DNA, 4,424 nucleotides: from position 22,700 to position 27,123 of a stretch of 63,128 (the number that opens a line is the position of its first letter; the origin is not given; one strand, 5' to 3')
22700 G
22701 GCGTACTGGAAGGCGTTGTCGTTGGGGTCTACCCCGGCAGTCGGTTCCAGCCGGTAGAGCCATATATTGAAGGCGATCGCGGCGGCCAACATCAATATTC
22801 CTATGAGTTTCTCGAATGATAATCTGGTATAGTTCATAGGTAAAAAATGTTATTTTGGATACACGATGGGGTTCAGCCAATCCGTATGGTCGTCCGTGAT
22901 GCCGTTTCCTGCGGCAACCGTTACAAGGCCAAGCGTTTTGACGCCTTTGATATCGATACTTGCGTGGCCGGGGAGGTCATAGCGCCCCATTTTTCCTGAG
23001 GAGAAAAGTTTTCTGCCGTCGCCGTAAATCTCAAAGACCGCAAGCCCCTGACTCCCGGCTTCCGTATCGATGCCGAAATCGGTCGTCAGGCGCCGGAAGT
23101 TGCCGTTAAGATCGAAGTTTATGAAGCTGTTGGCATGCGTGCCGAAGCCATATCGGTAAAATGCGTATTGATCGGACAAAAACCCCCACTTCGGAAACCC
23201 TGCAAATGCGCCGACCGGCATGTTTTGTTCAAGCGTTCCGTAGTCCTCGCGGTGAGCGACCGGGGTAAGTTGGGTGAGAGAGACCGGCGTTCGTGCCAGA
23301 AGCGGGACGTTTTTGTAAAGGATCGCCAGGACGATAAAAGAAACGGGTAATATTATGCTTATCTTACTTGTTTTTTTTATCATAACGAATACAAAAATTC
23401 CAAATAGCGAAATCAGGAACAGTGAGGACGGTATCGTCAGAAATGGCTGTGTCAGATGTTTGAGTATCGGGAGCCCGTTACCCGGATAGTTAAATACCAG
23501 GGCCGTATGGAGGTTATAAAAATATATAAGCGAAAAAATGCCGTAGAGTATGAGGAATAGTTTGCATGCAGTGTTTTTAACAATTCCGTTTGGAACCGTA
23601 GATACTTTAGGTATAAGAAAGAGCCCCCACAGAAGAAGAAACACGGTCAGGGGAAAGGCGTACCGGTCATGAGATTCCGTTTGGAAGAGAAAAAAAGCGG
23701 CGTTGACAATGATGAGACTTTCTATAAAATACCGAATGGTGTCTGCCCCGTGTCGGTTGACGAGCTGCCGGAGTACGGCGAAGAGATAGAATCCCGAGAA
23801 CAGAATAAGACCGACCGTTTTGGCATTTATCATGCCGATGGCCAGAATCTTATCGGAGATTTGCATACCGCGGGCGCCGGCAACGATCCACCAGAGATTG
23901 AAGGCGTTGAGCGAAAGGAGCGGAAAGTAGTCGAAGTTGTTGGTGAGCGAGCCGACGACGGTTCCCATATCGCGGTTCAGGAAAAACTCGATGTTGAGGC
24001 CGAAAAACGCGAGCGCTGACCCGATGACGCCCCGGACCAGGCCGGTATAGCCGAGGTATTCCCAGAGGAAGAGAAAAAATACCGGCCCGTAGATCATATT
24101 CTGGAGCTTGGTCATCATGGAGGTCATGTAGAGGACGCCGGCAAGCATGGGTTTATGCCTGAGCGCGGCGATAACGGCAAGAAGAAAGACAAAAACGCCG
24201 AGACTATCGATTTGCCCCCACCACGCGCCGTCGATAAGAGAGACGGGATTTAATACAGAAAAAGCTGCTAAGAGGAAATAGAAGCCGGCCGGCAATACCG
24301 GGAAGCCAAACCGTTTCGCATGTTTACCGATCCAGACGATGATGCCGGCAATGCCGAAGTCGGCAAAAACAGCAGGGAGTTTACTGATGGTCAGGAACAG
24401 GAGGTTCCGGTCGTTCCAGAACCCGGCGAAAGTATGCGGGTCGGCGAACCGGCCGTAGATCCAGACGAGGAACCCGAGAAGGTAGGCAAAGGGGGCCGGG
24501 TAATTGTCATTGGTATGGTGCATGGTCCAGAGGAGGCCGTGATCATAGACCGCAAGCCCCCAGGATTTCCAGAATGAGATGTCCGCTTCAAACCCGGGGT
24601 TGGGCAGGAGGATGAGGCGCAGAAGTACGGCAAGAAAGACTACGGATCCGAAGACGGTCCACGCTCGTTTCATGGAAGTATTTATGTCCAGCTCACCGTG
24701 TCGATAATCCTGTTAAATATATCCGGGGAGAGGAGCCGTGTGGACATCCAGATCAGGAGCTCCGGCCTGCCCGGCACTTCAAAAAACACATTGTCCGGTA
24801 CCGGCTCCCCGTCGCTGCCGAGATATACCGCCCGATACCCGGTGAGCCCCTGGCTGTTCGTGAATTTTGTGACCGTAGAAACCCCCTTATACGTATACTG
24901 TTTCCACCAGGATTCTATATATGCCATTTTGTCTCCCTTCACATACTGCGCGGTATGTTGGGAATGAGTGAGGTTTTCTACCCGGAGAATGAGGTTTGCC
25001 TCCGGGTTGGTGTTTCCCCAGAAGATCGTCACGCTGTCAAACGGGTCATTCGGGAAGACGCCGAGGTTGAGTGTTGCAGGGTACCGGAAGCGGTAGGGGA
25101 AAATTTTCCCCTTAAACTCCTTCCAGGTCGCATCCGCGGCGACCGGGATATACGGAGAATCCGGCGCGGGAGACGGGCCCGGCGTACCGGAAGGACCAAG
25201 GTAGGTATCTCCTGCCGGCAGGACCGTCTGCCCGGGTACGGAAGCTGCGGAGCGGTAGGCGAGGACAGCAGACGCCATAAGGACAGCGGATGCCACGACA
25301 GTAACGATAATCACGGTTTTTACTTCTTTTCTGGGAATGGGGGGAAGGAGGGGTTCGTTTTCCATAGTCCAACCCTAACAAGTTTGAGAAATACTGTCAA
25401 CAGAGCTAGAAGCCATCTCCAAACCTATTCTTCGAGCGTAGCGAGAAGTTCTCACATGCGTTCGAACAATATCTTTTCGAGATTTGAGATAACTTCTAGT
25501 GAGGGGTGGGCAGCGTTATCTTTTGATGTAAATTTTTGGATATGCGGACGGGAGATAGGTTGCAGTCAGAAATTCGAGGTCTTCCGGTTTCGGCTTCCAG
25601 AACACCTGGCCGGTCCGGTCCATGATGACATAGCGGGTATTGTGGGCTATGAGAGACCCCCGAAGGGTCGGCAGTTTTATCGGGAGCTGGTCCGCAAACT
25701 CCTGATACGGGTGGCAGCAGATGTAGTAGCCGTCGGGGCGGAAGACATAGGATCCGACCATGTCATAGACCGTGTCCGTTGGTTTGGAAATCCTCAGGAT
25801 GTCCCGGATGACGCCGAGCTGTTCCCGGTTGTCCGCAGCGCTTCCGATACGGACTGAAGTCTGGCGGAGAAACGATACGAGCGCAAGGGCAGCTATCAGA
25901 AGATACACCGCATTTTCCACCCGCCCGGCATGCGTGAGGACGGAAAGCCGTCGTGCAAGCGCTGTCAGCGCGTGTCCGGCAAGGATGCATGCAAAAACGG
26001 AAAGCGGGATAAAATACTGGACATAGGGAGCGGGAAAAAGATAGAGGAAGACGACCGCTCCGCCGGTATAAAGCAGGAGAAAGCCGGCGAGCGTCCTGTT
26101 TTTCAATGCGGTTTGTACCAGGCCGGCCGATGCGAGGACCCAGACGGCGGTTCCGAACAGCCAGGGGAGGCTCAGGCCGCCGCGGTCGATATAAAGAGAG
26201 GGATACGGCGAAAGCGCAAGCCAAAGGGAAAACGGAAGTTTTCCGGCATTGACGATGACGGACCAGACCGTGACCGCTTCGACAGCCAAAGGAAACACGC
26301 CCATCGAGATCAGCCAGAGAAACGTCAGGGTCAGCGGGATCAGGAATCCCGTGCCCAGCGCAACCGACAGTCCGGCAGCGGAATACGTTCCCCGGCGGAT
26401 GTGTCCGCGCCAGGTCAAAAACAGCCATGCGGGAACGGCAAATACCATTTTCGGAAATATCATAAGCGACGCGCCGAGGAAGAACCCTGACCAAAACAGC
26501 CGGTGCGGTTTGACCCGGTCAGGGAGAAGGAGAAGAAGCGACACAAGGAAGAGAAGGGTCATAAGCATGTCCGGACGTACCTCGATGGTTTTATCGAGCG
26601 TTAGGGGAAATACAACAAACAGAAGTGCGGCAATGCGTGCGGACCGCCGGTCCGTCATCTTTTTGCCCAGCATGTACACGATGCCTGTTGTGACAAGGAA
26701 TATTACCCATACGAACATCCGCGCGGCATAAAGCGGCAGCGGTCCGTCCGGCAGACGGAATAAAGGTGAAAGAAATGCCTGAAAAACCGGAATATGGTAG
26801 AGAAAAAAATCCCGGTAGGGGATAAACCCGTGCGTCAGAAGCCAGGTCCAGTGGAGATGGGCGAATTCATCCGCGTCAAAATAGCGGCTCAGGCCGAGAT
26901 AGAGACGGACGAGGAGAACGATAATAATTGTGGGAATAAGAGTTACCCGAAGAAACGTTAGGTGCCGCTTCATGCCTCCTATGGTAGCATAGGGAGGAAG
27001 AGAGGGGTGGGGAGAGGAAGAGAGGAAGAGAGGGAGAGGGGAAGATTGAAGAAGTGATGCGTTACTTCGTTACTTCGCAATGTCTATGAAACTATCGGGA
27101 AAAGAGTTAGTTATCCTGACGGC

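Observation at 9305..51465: Exceptional concentration of GT-C-like polytopic membrane proteins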

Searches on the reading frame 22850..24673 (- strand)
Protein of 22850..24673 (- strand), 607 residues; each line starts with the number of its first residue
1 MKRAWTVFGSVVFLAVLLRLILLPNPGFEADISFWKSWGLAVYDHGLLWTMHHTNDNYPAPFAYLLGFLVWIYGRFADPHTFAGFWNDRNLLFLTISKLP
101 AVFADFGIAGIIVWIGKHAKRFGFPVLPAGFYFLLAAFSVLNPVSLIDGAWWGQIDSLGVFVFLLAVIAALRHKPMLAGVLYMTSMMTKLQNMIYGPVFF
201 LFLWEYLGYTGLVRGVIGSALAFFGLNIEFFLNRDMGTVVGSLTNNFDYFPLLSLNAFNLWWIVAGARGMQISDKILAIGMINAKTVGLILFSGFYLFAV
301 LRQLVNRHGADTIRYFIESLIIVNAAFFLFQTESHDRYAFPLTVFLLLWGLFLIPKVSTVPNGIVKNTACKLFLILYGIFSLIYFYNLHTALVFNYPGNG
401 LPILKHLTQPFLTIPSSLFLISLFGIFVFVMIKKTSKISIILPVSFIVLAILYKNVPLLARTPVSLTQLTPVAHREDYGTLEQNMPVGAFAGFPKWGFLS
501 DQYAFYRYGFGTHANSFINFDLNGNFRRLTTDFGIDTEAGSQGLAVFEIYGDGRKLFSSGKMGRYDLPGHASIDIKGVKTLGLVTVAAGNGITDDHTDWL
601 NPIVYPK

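Call 4: search_protein_families(library=pfam, proteins=[window:22850-24673:-], max_evalue=0.01)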
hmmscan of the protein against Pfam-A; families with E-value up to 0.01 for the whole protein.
window:22850-24673:- (607 aa): 1 family
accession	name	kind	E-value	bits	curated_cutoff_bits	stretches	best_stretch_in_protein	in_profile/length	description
PF08305.17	NPCBM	-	1.5e-27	96.7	23.9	1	465-602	4-134/137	NPCBM/NEW2 domain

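Call 10: search_protein_families(library=ncbifam, proteins=[window:22850-24673:-], max_evalue=0.1)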
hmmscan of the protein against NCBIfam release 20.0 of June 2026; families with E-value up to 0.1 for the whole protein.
window:22850-24673:- (607 aa): 0 families

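Call 15: search_protein_families(library=pfam, proteins=[window:22850-24673:-], max_evalue=10)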
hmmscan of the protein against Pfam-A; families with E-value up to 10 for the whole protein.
window:22850-24673:- (607 aa): 2 families
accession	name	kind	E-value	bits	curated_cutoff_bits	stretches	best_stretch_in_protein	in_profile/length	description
PF08305.17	NPCBM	-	1.5e-27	96.7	23.9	1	465-602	4-134/137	NPCBM/NEW2 domain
PF20617.3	DUF6803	-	1.1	9.8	27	1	129-184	60-118/162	Family of unknown function (DUF6803)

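Call 42: search_solved_structures(query=A3, max_evalue=10)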
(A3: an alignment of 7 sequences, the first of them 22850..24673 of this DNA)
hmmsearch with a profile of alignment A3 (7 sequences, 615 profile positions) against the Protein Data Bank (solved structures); distinct sequences matched with E-value up to 10: 6.
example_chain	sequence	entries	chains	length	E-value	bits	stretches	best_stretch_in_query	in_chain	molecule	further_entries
7js4_A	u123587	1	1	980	3.7e-26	94.9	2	475-608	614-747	F5/8 type C domain protein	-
2vmg_A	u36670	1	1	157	9.1e-16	60.6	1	470-608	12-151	FIBRONECTIN TYPE III DOMAIN PROTEIN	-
2vmh_A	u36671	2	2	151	1.1e-15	60.4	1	470-608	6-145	FIBRONECTIN TYPE III DOMAIN PROTEIN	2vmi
7jrm_A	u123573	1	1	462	6e-11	44.7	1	515-611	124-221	F5/8 type C domain protein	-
7jrl_A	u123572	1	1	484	6.7e-11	44.5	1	515-611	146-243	F5/8 type C domain protein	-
8pvs_A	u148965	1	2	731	4.7e-07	31.8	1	508-610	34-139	Alpha-1,3-galactosidase B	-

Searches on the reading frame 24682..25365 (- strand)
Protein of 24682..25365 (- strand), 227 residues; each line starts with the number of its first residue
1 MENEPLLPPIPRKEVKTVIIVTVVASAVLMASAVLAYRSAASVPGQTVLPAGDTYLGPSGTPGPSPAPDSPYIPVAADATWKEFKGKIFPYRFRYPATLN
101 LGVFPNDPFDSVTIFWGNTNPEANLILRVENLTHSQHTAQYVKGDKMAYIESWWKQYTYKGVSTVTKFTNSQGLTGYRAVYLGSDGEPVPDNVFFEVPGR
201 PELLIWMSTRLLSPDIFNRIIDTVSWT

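Call 5: search_protein_families(library=pfam, proteins=[window:24682-25365:-], max_evalue=0.01)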
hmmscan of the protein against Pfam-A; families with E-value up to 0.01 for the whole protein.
window:24682-25365:- (227 aa): 0 families

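Call 87: search_protein_families(library=pfam, proteins=[window:24682-25365:-], max_evalue=0.01)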
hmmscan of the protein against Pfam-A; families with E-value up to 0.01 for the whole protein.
window:24682-25365:- (227 aa): 0 families

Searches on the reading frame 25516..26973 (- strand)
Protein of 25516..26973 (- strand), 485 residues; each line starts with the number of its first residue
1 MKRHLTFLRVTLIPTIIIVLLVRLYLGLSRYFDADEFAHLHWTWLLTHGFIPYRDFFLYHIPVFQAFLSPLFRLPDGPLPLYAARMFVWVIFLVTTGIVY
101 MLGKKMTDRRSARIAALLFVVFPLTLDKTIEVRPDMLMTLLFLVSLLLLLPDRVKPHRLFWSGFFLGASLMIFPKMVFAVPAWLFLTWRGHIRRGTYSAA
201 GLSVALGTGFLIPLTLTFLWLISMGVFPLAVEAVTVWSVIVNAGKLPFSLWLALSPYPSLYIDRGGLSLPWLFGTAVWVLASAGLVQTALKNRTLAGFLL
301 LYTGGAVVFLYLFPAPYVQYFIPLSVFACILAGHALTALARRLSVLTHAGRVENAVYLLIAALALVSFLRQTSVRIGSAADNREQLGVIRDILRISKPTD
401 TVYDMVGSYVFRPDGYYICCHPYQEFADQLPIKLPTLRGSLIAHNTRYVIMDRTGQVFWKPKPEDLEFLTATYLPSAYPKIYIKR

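Call 4: search_protein_families(library=pfam, proteins=[window:25516-26973:-], max_evalue=0.01)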
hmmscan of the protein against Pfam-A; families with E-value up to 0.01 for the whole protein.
window:25516-26973:- (485 aa): 1 family
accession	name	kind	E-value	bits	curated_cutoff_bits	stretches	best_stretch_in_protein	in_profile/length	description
PF13231.12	PMT_2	-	6.4e-08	33.4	26.1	1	80-204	20-145/160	Dolichyl-phosphate-mannose-protein mannosyltransferase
